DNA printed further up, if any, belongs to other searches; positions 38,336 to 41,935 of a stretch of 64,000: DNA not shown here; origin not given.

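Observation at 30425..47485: Intact 17-kb ORF: a giant adhesin with a pilin-like N-terminal helix instead of a sortase signal, built from four similarly organised beta-helix modules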

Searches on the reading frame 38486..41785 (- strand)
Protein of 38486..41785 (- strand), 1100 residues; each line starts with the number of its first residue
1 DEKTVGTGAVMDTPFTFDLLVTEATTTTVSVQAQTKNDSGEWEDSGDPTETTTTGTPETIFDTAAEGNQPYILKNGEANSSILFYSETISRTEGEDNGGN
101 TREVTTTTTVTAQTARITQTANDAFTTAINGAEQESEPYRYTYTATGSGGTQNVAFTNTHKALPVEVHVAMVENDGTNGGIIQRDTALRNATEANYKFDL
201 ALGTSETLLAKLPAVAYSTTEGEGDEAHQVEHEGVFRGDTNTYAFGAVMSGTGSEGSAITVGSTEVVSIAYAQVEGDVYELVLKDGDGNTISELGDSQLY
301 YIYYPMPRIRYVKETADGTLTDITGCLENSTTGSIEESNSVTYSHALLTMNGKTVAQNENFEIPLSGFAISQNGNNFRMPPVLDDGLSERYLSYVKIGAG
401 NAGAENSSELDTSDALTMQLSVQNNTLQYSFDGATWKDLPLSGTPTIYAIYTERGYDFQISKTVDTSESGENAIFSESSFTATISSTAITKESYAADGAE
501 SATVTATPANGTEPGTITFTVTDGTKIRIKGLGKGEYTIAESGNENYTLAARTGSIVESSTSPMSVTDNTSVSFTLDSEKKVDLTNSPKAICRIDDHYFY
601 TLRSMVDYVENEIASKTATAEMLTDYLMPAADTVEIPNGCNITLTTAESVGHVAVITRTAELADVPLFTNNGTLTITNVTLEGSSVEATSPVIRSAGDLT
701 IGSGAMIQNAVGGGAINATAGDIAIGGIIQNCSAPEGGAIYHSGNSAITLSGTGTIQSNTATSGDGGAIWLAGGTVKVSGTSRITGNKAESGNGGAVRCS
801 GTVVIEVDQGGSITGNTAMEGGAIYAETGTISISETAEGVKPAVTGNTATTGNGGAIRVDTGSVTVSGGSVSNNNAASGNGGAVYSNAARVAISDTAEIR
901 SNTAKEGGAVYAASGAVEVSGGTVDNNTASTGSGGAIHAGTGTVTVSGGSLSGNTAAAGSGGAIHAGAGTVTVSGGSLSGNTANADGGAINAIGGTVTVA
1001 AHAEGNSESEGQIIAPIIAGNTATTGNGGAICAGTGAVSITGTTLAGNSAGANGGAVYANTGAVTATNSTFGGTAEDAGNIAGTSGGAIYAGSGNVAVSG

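Call 6: search_protein_families(library=pfam, proteins=[window:38486-41785:-], max_evalue=0.01)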
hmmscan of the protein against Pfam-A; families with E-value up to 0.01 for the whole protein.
window:38486-41785:- (1100 aa): 1 family
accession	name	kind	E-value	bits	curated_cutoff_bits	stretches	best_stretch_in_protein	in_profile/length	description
PF02415.23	Chlam_PMP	-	1.2e-11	43.9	20.6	0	812-827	3-19/19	Chlamydia polymorphic membrane protein (Chlamydia_PMP) repeat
